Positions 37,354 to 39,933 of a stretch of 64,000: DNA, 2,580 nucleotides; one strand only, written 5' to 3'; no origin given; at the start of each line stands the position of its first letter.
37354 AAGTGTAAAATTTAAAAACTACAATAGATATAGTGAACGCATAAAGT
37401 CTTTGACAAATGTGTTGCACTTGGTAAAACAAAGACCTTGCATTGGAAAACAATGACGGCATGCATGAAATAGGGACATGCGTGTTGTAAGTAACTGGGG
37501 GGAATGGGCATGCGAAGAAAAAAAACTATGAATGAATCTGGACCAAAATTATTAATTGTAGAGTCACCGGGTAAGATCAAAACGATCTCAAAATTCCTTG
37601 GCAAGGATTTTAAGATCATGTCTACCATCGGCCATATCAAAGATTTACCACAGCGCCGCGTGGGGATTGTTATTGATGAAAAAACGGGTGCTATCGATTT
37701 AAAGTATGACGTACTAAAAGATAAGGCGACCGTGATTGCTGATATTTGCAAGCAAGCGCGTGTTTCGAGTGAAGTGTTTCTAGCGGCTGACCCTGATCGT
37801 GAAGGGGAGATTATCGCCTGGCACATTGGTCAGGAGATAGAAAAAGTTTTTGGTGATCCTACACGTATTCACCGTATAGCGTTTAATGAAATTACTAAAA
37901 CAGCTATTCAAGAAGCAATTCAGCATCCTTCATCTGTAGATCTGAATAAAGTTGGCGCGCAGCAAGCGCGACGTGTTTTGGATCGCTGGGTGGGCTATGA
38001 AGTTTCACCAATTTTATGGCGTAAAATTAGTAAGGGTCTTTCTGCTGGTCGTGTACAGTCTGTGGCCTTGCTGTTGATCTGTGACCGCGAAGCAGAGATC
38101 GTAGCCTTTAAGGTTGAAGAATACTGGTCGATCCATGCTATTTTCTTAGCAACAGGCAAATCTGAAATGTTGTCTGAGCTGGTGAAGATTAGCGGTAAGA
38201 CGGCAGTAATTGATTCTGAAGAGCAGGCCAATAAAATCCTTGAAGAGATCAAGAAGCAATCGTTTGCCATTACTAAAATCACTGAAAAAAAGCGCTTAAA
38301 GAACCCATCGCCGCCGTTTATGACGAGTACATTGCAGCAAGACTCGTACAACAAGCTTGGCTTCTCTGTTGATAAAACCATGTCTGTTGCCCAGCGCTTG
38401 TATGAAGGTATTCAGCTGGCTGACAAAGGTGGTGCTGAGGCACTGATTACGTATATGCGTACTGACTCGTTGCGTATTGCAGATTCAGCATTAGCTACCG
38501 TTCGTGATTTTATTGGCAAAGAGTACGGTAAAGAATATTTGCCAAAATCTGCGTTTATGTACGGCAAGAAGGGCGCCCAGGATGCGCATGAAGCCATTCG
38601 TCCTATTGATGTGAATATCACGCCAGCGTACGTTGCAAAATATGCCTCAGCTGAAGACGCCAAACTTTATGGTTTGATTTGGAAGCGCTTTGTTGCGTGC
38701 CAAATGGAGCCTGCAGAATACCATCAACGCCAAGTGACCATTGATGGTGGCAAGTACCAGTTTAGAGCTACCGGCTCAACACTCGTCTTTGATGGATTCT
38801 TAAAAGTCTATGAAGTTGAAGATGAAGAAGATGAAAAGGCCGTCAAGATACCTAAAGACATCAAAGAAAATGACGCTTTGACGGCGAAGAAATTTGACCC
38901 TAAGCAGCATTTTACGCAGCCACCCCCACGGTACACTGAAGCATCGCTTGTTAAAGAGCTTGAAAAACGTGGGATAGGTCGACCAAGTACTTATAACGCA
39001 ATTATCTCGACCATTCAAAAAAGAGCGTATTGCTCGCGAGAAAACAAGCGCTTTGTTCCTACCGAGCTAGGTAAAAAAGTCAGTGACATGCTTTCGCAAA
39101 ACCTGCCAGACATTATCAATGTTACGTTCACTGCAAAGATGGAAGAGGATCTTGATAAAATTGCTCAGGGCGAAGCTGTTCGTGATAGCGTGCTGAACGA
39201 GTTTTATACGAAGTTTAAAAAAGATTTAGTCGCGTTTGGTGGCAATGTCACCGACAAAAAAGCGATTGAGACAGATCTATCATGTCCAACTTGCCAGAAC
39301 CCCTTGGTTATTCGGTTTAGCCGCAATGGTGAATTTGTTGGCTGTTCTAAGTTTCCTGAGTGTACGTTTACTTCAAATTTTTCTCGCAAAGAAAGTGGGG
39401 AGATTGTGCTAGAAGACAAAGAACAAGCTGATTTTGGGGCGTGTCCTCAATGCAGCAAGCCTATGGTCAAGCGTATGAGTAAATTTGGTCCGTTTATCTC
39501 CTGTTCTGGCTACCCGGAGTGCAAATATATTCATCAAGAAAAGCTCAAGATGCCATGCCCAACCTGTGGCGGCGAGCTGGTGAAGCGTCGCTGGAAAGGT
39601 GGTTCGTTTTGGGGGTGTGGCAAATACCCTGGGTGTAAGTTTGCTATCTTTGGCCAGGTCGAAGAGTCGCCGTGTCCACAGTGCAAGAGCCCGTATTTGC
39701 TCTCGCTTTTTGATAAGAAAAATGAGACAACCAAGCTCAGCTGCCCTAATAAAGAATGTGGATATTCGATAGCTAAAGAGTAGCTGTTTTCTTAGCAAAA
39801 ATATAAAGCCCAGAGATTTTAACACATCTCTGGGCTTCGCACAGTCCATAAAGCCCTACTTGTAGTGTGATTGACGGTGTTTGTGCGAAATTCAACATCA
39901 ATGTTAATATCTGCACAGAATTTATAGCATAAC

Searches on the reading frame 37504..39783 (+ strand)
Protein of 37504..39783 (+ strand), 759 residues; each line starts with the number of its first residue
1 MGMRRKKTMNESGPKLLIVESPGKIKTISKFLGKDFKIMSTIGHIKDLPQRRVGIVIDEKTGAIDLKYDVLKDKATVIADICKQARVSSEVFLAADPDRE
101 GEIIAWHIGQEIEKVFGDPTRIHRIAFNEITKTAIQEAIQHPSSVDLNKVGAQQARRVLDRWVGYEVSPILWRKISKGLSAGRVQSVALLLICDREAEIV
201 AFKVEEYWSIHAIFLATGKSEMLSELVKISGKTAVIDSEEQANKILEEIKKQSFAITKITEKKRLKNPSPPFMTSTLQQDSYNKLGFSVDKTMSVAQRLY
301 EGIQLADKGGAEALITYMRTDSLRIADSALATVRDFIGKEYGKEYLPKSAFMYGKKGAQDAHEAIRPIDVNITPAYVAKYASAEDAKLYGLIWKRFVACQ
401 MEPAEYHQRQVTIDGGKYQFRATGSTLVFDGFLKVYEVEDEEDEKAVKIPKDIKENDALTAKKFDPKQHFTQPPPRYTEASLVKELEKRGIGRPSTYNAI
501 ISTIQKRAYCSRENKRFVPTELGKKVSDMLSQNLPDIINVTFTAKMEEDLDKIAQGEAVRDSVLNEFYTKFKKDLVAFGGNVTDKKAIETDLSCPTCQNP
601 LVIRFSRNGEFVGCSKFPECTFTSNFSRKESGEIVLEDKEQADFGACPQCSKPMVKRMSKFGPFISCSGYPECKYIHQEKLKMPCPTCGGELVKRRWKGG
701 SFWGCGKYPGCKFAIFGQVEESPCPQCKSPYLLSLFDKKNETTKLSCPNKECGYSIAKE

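Call 9: search_protein_families(library=pfam, proteins=[window:37504-39783:+], max_evalue=0.001)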
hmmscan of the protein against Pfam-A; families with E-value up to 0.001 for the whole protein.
window:37504-39783:+ (759 aa): 4 families
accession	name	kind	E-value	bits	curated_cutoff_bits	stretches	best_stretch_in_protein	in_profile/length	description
PF01131.25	Topoisom_bac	-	1.1e-127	426.9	35.1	1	146-564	3-410/411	DNA topoisomerase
PF01396.24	Zn_ribbon_Top1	-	9.6e-36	121.7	32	3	593-628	3-38/39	Topoisomerase DNA binding C4 zinc finger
PF01751.28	Toprim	-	2.8e-17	63.1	23.1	1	16-130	2-96/96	Toprim domain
PF24029.1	DUF7340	-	2.8e-05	24.3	27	0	677-696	1-20/62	Domain of unknown function (DUF7340)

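Call 20: find_homologous_proteins(query=window:37504-39783:+, max_evalue=1e-50)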
Query window:37504-39783:+ (759 aa): 8000 proteins with E <= 1e-50 among 8000 candidates; the best 120 are listed.
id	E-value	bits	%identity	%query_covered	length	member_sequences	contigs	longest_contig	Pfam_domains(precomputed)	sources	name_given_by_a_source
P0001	0.0e+0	1614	91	100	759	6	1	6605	PF01396.25,PF01131.26,PF01751.29,PF24029.2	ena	-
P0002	0.0e+0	1576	90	100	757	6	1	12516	PF01396.25,PF01131.26,PF01751.29,PF24029.2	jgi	-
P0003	0.0e+0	1573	90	100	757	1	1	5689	PF01396.25,PF01131.26,PF01751.29,PF24029.2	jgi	-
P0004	0.0e+0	1454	82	99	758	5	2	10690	PF01396.25,PF01131.26,PF01751.29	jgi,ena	-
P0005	0.0e+0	1447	83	99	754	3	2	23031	PF01396.25,PF01131.26,PF01751.29,PF24029.2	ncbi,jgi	jgi:DNA topoisomerase-1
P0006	0.0e+0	1386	78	100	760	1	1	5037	PF01396.25,PF01131.26,PF01751.29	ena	-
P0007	0.0e+0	1373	78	99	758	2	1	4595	PF01396.25,PF01131.26,PF01751.29,PF24029.2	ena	-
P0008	0.0e+0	1365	77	99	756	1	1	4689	PF01396.25,PF01131.26,PF01751.29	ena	-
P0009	0.0e+0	1326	75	99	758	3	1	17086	PF01396.25,PF01131.26,PF13408.13,PF01751.29,PF24029.2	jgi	jgi:DNA topoisomerase I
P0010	0.0e+0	1325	75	99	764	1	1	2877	PF01396.25,PF01131.26,PF23451.2,PF01751.29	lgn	-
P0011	0.0e+0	1323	75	98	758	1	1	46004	PF01396.25,PF01131.26,PF01751.29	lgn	-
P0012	0.0e+0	1322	75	99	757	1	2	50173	PF01396.25,PF01131.26,PF01751.29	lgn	-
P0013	0.0e+0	1316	75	99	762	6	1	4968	PF01396.25,PF01131.26,PF01751.29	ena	-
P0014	0.0e+0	1311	74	99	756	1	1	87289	PF01396.25,PF01131.26,PF01751.29,PF24029.2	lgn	-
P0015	0.0e+0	1311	75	99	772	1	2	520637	PF01396.25,PF01131.26,PF23451.2,PF01751.29,PF24029.2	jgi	jgi:DNA topoisomerase-1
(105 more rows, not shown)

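Call 21: find_encoding_contigs(protein=P0001, flank=10000, max_places=3)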
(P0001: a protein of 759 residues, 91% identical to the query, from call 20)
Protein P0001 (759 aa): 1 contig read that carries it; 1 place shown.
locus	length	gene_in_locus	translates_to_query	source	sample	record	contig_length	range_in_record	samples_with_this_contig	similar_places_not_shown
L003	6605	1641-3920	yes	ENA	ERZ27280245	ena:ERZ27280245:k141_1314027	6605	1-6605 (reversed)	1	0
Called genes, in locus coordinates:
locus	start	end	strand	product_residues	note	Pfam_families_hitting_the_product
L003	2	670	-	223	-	?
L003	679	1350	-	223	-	-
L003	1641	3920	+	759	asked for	PF01751:Toprim, PF01131:Topoisom_bac, PF01396:Zn_ribbon_Top1, PF24029:DUF7340 (faint), PF01396:Zn_ribbon_Top1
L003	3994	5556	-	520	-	PF12799:LRR_4 (faint)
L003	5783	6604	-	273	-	?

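Call 22: find_encoding_contigs(protein=P0002, flank=10000, max_places=3)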
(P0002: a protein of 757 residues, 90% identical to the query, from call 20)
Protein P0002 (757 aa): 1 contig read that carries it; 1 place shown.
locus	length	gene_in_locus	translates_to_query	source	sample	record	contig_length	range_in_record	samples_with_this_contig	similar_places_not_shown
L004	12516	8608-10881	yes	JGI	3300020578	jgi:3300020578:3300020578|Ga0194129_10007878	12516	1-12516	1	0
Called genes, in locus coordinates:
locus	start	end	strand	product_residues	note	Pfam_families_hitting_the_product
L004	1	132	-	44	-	?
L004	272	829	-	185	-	PF13441:Gly-zipper_YMGG, PF13488:Gly-zipper_Omp (weak)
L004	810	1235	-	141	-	PF08239:SH3_3 (weak)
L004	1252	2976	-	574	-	PF13584:BatD, PF17973:bMG10 (faint), PF13584:BatD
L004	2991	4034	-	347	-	-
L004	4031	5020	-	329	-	PF00092:VWA, PF13519:VWA_2, PF13768:VWA_3 (faint)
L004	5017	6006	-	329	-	PF01882:DUF58 (weak), PF00092:VWA, PF13519:VWA_2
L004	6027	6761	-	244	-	PF01553:Acyltransferase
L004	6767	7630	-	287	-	-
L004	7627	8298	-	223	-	-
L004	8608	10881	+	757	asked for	PF01751:Toprim, PF01131:Topoisom_bac, PF01396:Zn_ribbon_Top1, PF24029:DUF7340 (faint), PF01396:Zn_ribbon_Top1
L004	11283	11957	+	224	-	-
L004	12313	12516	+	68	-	PF09820:AAA-ATPase_like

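Call 23: find_encoding_contigs(protein=P0005, flank=10000, max_places=3)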
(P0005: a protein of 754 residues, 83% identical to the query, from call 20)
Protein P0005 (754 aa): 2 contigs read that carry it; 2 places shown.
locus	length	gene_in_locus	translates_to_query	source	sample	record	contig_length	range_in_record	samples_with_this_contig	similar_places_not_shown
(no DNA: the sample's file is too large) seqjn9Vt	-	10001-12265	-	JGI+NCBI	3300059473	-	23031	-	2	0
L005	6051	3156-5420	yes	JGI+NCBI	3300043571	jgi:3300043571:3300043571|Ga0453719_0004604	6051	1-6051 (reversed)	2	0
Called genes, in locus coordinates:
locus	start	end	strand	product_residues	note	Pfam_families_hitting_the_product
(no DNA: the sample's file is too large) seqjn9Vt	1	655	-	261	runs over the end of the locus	PF02463:SMC_N (faint), PF00005:ABC_tran, PF13304:AAA_21 (faint)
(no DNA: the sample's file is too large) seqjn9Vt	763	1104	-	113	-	-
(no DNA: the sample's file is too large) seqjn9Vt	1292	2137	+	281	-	-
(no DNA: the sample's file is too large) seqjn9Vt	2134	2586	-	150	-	-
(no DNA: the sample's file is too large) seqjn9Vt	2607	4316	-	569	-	PF13584:BatD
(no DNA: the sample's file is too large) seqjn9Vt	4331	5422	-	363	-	-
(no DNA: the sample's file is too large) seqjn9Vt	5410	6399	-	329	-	PF00092:VWA, PF13519:VWA_2, PF13768:VWA_3 (weak)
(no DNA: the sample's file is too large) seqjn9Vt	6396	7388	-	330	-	PF01882:DUF58, PF00092:VWA, PF13519:VWA_2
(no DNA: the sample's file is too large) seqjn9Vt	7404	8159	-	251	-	PF01553:Acyltransferase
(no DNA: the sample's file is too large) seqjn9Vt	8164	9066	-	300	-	-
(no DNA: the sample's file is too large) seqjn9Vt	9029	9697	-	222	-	-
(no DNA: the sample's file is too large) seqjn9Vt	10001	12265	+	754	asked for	PF01751:Toprim, PF01131:Topoisom_bac, PF01396:Zn_ribbon_Top1, PF24029:DUF7340 (faint), PF01396:Zn_ribbon_Top1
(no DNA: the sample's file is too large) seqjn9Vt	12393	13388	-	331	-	-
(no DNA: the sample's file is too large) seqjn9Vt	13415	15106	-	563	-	PF00664:ABC_membrane, PF00005:ABC_tran, PF02463:SMC_N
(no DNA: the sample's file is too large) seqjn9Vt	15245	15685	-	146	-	-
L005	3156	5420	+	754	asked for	PF01751:Toprim, PF01131:Topoisom_bac, PF01396:Zn_ribbon_Top1, PF24029:DUF7340 (faint), PF01396:Zn_ribbon_Top1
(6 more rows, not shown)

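Call 24: find_encoding_contigs(protein=P0004, flank=10000, max_places=3)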
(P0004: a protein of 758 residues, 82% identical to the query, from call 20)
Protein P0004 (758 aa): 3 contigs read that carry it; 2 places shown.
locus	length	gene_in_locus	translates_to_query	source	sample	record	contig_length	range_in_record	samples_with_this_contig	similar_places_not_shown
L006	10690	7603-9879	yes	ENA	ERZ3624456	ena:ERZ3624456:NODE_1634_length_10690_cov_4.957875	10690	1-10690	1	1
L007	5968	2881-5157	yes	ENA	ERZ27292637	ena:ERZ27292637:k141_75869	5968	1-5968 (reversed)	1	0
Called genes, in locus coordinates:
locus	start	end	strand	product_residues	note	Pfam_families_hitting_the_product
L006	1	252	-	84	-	?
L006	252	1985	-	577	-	PF13584:BatD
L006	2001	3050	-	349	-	-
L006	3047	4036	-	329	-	PF00092:VWA, PF13519:VWA_2, PF13768:VWA_3 (faint)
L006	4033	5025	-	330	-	PF01882:DUF58 (weak), PF00092:VWA, PF13519:VWA_2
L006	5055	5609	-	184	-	PF01553:Acyltransferase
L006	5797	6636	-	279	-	-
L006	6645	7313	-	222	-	-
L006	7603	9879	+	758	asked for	PF01751:Toprim, PF01131:Topoisom_bac, PF01396:Zn_ribbon_Top1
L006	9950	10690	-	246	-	?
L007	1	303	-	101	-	?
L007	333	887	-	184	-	PF01553:Acyltransferase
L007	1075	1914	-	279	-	-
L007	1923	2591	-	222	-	-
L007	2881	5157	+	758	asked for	PF01751:Toprim, PF01131:Topoisom_bac, PF01396:Zn_ribbon_Top1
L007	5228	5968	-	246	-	?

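Call 51: find_related_loci(query=window:37504-39783:+, collection=metagenome_contigs, flank=8000)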
Query window:37504-39783:+ (759 aa) in metagenome_contigs; peptide patterns used: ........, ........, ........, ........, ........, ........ (x = any residue, [..] = any of these).
498 stretches matched a pattern; 347 encode a relative of the query (tblastn E <= 1e-3); the best 80 are kept; 80 distinct loci.
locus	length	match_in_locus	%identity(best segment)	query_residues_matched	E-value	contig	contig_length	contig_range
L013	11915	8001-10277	89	1-759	0e+0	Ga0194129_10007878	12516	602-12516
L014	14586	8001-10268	71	1-755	0e+0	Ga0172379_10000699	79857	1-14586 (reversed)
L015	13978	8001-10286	71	2-756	0e+0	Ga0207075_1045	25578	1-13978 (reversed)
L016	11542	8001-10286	68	1-754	0e+0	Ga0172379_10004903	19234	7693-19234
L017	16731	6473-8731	69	1-756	0e+0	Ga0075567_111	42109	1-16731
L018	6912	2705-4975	69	2-755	0e+0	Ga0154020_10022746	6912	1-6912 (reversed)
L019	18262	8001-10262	67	1-754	0e+0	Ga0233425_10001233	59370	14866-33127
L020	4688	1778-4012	68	11-755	0e+0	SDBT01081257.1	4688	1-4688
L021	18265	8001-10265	67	4-754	0e+0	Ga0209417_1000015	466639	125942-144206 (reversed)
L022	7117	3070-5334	66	1-754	0e+0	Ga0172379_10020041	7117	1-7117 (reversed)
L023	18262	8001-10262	66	1-754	0e+0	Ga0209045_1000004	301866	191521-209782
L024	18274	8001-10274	65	1-759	0e+0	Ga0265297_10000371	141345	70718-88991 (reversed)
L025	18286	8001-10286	71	2-756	0e+0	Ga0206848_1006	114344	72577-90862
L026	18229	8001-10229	65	15-754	0e+0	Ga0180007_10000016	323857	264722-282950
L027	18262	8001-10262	62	4-755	0e+0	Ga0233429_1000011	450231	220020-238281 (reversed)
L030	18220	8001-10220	66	15-754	0e+0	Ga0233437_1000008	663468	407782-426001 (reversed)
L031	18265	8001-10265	66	1-754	0e+0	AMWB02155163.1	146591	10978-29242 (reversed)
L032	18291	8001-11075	61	6-752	0e+0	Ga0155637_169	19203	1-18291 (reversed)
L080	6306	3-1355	65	306-754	0e+0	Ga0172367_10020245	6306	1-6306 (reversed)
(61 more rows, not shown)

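Call 66: search_protein_families(library=pfam, proteins=[L025:10421-11365:-, L025:11825-12721:-, L025:12763-13068:-, L032:10261-10761:-, L032:12128-13306:-, L032:13331-14497:-, L030:10422-11807:+, L030:11986-12936:+, L030:13140-14048:+, L025:13860-16412:+], max_evalue=0.001)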
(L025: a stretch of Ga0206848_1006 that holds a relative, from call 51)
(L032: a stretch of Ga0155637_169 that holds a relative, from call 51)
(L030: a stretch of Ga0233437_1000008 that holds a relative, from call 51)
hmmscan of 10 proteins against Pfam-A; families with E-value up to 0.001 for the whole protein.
L025:10421-11365:- (314 aa): 0 families

L025:11825-12721:- (298 aa): 1 family
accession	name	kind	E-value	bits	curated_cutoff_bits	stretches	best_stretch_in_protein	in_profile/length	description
PF12784.13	PDDEXK_2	-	1.4e-49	169.3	27.4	1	6-222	1-216/229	PD-(D/E)XK nuclease family transposase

L025:12763-13068:- (101 aa): 1 family
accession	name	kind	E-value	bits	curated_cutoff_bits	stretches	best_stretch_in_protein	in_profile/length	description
PF09386.16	ParD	-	3.6e-10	40.6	27.3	1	8-41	2-35/80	Antitoxin ParD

L032:10261-10761:- (166 aa): 0 families

L032:12128-13306:- (392 aa): 4 families
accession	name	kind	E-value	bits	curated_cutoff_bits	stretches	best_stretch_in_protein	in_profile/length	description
PF04101.22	Glyco_tran_28_C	-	3.4e-08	34.1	22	1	221-341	2-124/166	Glycosyltransferase family 28 C-terminal domain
PF00534.26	Glycos_transf_1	-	1.8e-07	31.3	26.4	1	205-314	1-121/172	Glycosyl transferases group 1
PF06925.17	MGDG_synth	-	3.1e-07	31.1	25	1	33-196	1-169/169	Monogalactosyldiacylglycerol (MGDG) synthase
PF02684.21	LpxB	-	0.0004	19.8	22.6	1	161-314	129-285/374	Lipid-A-disaccharide synthetase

L032:13331-14497:- (388 aa): 11 families
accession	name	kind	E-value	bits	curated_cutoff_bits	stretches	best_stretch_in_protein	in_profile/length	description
PF23414.1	Beta-prop_EML_2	-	4.5e-09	36.5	90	0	313-381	75-146/266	Echinoderm microtubule-associated protein second beta-propeller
PF25174.1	Beta-prop_THOC3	-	1.5e-08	34.4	305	0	324-380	93-149/272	THOC3 beta-propeller domain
PF12894.13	ANAPC4_WD40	-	1.9e-08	34.9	22.9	0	296-369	32-89/91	Anaphase-promoting complex subunit 4 WD40 domain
PF24807.1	WD40_CDC20-Fz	-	2.7e-07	30.6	200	0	317-353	49-85/292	CDC20/Fizzy WD40 domain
PF17005.11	WD40_like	-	3.3e-07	30.4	40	0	53-211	86-155/301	WD40-like domain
PF25171.1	Beta-prop_WDR36-Utp21_1st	-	8.2e-07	29.1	80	0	62-129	123-191/266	WDR36/Utp21 first beta-propeller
PF24817.1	WD40_WDHD1_1st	-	2.8e-06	27.2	109.9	0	313-382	215-288/291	WDHD1 first WD40 domain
PF24814.1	WD40_Prp19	-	3.8e-05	23.3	320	0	216-348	94-206/281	Prp19 WD40 domain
PF13570.13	Beta-prop_ACSF4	-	7.1e-05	22.8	133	1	56-209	16-168/329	Beta-alanine-activating enzyme, beta-propeller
PF23385.1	Beta-prop_IFT140_2nd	-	0.00055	19.6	27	0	328-348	114-134/319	IFT140 second beta-propeller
PF24782.2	WD40_MABP1-WDR62_2nd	-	0.00057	19.4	290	0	299-355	67-124/341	MABP1/WDR62 second WD40 domain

L030:10422-11807:+ (461 aa): 0 families

L030:11986-12936:+ (316 aa): 0 families

L030:13140-14048:+ (302 aa): 0 families

L025:13860-16412:+ (850 aa): 0 families

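Call 81: search_protein_families(library=pfam, alignment_id=A2, max_evalue=0.00001)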
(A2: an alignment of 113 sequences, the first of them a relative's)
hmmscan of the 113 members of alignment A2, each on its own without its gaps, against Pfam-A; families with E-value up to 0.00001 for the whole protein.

A. member 1, L003:3994-5556:- (520 aa): 1 family
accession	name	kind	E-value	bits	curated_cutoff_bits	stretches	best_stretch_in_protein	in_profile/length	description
PF12799.13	LRR_4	-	6e-08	33.1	27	0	363-402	1-42/44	Leucine Rich repeats (2 copies)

B. families by the number of members that match (of 113 scanned): 120 families (the first 25 are shown)
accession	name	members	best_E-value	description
PF25174.1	Beta-prop_THOC3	6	5.3e-37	THOC3 beta-propeller domain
PF24807.1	WD40_CDC20-Fz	6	2.4e-15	CDC20/Fizzy WD40 domain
PF13302.13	Acetyltransf_3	6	2.1e-14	Acetyltransferase (GNAT) domain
PF00664.28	ABC_membrane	5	1.1e-54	ABC transporter transmembrane region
PF00005.33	ABC_tran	5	3.7e-37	ABC transporter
PF25173.1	Beta-prop_WDR3_1st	5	2.4e-26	WDR3 first beta-propeller domain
PF23414.1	Beta-prop_EML_2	5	2.7e-21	Echinoderm microtubule-associated protein second beta-propeller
PF24817.1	WD40_WDHD1_1st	5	8.2e-21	WDHD1 first WD40 domain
PF03169.20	OPT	5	1.6e-14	OPT oligopeptide transporter protein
PF12796.13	Ank_2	4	6.1e-48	Ankyrin repeats (3 copies)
PF00023.36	Ank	4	3.6e-26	Ankyrin repeat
PF13857.12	Ank_5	4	8.7e-23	Ankyrin repeats (many copies)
PF13637.12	Ank_4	4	5.2e-22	Ankyrin repeats (many copies)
PF00583.31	Acetyltransf_1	4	5.3e-22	Acetyltransferase (GNAT) family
PF13508.13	Acetyltransf_7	4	2.9e-19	Acetyltransferase (GNAT) domain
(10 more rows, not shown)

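Call 90: search_protein_families(library=padloc, proteins=[L025:10421-11365:-, L025:11825-12721:-, L032:10261-10761:-, L031:10299-11021:-, L080:3869-5767:+], max_evalue=0.01)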
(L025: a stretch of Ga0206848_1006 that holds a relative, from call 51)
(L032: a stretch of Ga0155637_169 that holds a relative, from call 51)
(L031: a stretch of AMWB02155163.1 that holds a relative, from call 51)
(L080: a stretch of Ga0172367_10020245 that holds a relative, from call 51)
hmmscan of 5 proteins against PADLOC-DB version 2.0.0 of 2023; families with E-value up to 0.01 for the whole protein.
L025:10421-11365:- (314 aa): 0 families

L025:11825-12721:- (298 aa): 1 family
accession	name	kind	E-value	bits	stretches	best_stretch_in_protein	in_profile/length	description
PDLC01084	C3a178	-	0.0042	15.6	0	154-279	10-89/90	putative invertase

L032:10261-10761:- (166 aa): 0 families

L031:10299-11021:- (240 aa): 0 families

L080:3869-5767:+ (632 aa): 2 families
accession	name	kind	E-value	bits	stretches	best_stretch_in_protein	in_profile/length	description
PDLC04175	HEC-01A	-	0.0008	16.5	1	172-214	13-54/363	-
PDLC04176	HEC-01A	-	0.0069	13.8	1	172-248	10-85/371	-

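Call 91: search_solved_structures(query=L025:10421-11365:-, max_evalue=1)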
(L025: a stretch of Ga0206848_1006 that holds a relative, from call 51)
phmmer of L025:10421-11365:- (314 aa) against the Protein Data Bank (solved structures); distinct sequences matched with E-value up to 1: 1.
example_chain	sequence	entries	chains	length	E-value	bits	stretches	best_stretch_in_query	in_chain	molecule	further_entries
7qca_LII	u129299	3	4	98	0.42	13.3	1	218-306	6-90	60S ribosomal protein L36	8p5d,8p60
